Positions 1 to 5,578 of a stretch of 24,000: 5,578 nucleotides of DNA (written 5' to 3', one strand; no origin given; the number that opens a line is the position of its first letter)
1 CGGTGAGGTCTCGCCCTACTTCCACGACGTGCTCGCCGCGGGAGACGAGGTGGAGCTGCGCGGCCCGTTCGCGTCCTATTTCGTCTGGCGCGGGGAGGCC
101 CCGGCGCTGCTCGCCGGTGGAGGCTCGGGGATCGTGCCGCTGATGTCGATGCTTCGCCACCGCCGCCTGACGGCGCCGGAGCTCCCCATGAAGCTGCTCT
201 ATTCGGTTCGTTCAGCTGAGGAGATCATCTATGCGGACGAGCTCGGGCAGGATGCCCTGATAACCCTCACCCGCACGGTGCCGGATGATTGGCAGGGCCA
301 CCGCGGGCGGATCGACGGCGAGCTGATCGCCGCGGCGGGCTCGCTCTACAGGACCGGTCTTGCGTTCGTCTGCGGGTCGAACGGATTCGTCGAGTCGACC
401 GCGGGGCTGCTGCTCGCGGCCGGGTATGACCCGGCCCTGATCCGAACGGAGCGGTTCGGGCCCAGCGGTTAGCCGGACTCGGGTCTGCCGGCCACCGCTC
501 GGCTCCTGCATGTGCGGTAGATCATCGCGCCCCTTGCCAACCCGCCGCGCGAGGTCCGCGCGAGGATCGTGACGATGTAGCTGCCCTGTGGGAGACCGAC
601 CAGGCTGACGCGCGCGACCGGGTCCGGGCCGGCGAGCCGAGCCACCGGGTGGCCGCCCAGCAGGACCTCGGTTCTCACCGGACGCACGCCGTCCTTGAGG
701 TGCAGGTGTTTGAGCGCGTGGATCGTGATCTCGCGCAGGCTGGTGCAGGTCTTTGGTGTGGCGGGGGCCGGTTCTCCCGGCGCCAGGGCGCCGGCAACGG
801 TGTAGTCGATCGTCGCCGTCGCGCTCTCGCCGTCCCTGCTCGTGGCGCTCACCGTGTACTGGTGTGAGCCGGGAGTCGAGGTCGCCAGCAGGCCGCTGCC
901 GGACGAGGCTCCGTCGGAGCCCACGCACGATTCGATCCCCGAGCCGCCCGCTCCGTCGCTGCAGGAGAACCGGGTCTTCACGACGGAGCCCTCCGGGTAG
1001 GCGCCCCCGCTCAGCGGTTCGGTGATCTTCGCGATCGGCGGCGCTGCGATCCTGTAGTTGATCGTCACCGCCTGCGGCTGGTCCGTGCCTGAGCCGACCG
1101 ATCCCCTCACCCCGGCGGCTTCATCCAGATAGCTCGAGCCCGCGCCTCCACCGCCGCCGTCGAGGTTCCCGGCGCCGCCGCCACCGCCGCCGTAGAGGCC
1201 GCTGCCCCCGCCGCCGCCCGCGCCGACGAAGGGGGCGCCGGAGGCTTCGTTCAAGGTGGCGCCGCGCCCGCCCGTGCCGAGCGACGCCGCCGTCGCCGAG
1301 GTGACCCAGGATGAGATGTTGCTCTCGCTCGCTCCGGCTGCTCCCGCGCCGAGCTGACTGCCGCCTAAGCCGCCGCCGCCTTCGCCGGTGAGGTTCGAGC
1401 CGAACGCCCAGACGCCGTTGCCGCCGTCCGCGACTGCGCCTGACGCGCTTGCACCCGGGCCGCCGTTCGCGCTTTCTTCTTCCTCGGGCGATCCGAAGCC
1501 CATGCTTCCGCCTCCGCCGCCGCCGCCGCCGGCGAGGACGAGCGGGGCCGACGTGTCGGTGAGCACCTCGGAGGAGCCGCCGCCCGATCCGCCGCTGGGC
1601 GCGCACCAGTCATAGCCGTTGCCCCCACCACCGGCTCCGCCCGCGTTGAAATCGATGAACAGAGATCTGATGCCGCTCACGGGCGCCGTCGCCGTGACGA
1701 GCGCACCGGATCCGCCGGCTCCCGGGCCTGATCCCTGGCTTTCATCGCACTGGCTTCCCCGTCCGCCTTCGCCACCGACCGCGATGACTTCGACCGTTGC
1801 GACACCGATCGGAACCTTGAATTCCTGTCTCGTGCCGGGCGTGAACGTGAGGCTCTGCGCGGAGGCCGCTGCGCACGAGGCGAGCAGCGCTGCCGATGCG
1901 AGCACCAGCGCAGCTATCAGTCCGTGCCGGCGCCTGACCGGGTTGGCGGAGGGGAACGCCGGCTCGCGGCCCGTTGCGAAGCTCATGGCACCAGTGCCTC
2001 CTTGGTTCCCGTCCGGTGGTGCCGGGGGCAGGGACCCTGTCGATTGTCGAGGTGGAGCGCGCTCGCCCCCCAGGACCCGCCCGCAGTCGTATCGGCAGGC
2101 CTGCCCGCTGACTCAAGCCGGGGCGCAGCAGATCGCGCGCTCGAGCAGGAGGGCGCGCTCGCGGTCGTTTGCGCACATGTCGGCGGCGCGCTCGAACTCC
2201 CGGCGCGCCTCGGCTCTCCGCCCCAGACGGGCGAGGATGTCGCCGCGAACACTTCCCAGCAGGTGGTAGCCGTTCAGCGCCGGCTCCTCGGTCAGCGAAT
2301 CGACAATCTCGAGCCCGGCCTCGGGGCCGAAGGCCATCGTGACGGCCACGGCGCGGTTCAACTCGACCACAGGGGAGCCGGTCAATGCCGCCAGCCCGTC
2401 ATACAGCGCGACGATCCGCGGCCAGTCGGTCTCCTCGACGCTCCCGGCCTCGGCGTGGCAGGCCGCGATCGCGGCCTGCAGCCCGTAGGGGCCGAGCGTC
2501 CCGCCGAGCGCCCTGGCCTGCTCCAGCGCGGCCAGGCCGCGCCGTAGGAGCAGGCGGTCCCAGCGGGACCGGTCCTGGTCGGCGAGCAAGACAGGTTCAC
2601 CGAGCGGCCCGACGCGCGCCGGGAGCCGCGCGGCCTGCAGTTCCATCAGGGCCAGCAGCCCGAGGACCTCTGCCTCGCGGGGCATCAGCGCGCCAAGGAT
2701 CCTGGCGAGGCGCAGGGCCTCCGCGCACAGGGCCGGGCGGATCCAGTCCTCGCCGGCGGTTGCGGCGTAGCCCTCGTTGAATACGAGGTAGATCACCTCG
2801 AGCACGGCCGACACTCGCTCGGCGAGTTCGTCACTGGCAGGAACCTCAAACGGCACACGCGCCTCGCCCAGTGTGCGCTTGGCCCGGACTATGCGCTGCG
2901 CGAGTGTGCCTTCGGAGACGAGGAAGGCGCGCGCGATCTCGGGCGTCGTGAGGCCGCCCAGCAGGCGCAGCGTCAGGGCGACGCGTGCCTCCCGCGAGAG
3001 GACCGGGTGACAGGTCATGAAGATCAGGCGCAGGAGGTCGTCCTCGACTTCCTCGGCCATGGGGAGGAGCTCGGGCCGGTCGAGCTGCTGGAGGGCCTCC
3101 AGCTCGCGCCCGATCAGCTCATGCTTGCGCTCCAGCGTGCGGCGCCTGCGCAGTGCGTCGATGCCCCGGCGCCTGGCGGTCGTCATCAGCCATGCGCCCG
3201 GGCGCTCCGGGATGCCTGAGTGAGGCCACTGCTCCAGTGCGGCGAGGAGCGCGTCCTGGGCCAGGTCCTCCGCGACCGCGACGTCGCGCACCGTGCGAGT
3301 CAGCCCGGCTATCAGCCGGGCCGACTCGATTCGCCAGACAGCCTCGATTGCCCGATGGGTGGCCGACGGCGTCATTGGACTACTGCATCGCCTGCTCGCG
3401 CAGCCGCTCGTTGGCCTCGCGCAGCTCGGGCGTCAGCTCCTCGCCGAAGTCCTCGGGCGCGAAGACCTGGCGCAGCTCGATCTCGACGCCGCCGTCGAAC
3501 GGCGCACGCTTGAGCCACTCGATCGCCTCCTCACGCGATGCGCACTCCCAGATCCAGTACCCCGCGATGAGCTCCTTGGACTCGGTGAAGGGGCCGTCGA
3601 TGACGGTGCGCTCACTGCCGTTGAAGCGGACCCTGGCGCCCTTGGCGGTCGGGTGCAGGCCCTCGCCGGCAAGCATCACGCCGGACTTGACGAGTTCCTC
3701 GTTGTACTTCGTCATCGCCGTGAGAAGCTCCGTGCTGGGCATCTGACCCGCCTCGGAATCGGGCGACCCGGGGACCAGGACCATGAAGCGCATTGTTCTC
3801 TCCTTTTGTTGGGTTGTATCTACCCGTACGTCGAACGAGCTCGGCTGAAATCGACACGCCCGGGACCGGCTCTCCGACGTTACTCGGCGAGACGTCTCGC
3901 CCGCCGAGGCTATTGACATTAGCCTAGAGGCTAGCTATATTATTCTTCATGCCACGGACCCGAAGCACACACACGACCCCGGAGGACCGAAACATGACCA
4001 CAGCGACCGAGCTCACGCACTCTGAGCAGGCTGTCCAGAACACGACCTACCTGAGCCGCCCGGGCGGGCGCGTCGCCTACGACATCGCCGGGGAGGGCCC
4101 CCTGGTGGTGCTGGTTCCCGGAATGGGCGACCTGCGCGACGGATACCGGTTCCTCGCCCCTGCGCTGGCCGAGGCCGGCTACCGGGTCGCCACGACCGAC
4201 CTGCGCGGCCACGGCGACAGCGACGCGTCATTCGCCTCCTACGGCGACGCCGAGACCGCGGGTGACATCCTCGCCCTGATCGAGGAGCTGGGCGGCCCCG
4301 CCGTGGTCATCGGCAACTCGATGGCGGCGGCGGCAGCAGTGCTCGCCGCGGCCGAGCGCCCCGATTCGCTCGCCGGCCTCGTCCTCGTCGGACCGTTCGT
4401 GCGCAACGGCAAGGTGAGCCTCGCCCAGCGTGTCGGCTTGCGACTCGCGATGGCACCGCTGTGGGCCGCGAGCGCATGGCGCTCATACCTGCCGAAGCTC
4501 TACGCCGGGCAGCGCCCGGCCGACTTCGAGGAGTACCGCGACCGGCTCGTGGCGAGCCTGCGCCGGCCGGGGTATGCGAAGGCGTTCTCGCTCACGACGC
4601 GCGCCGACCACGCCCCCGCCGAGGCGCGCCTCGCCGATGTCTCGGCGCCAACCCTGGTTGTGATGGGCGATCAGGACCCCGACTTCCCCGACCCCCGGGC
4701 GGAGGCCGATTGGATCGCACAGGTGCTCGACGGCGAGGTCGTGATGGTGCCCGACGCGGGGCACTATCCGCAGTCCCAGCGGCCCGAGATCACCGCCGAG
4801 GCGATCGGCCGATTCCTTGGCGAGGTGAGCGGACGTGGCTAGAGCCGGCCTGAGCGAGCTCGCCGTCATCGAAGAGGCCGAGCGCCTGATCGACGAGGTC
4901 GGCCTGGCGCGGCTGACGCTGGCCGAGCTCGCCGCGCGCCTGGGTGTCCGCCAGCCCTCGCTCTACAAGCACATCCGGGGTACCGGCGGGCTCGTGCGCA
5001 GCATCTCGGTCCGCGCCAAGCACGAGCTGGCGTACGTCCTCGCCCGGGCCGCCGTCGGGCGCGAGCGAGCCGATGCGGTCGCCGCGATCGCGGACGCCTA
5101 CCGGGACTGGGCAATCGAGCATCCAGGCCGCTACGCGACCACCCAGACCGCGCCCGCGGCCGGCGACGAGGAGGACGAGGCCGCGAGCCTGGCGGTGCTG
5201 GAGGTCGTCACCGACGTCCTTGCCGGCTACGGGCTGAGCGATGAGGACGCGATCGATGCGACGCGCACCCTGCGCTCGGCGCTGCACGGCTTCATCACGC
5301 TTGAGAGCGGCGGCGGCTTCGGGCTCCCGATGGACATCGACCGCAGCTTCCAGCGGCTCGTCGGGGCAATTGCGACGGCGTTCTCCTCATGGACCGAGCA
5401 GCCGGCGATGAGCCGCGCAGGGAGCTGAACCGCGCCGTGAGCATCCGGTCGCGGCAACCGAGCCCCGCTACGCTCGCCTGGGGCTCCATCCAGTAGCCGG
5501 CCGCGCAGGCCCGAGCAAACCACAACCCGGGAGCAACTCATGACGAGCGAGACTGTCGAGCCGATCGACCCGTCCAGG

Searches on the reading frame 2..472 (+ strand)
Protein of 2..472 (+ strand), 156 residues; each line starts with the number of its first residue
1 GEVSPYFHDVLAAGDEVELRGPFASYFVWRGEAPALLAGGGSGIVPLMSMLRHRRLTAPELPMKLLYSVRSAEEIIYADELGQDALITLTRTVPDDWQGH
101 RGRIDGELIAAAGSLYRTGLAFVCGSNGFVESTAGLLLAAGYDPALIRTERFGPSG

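Call 9: search_protein_families(library=pfam, proteins=[window:2-472:+], max_evalue=0.001)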
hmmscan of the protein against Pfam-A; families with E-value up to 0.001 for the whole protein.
window:2-472:+ (156 aa): 1 family
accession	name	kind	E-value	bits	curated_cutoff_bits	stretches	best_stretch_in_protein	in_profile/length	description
PF00175.26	NAD_binding_1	-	2.2e-10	41.6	22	1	39-133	3-107/109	Oxidoreductase NAD-binding domain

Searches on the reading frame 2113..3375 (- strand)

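Call 9: search_protein_families(library=pfam, proteins=[window:2113-3375:-], max_evalue=0.001)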
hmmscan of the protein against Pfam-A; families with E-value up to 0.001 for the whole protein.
window:2113-3375:- (420 aa): 4 families
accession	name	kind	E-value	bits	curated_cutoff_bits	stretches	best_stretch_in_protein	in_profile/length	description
PF20239.3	DUF6596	-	2.1e-37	127.9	27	1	187-287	1-101/102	Family of unknown function (DUF6596)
PF04542.20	Sigma70_r2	-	1.2e-10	41.5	24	1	22-79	10-69/71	Sigma-70 region 2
PF08281.18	Sigma70_r4_2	-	4.2e-10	39.6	25.7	1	117-169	2-54/54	Sigma-70, region 4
PF07638.17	Sigma70_ECF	-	0.00078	19.8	21.1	0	40-163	54-173/185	ECF sigma factor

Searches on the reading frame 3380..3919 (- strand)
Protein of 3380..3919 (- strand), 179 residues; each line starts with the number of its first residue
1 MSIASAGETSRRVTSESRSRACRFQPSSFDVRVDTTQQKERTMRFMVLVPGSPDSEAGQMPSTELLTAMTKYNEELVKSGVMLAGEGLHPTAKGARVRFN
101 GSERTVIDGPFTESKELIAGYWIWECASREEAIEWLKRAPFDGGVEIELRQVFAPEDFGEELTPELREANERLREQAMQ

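Call 9: search_protein_families(library=pfam, proteins=[window:3380-3919:-], max_evalue=0.001)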
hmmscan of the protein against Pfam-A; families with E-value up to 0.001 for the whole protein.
window:3380-3919:- (179 aa): 1 family
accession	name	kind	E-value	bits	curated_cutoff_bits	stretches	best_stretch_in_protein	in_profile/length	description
PF03795.20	YCII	-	2.7e-18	66.7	24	1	43-143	1-82/95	YCII-related domain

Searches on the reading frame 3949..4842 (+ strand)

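Call 9: search_protein_families(library=pfam, proteins=[window:3949-4842:+], max_evalue=0.001)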
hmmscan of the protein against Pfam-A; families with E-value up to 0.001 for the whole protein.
window:3949-4842:+ (297 aa): 4 families
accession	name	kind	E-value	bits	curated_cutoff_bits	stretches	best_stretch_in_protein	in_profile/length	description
PF12697.13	Abhydrolase_6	-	4.7e-26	93.2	26.3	1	53-285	1-217/217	Alpha/beta hydrolase family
PF00561.26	Abhydrolase_1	-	4.2e-25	89.3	25.8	1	51-278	1-244/245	alpha/beta hydrolase fold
PF12146.15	Hydrolase_4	-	3.7e-19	69.4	27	1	52-244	6-203/239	Serine aminopeptidase, S33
PF06821.19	Ser_hydrolase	-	0.00011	22.7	22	0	229-273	112-154/172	Serine hydrolase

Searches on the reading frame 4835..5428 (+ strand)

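Call 9: search_protein_families(library=pfam, proteins=[window:4835-5428:+], max_evalue=0.001)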
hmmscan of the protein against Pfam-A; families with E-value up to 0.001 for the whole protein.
window:4835-5428:+ (197 aa): 2 families
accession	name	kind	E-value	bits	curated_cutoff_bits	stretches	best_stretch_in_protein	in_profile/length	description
PF13305.11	TetR_C_33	-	9.6e-31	106.9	26.8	1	82-178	1-102/103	Tetracyclin repressor-like, C-terminal domain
PF00440.29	TetR_N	-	9.2e-08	32.2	24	1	12-54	2-44/47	Bacterial regulatory proteins, tetR family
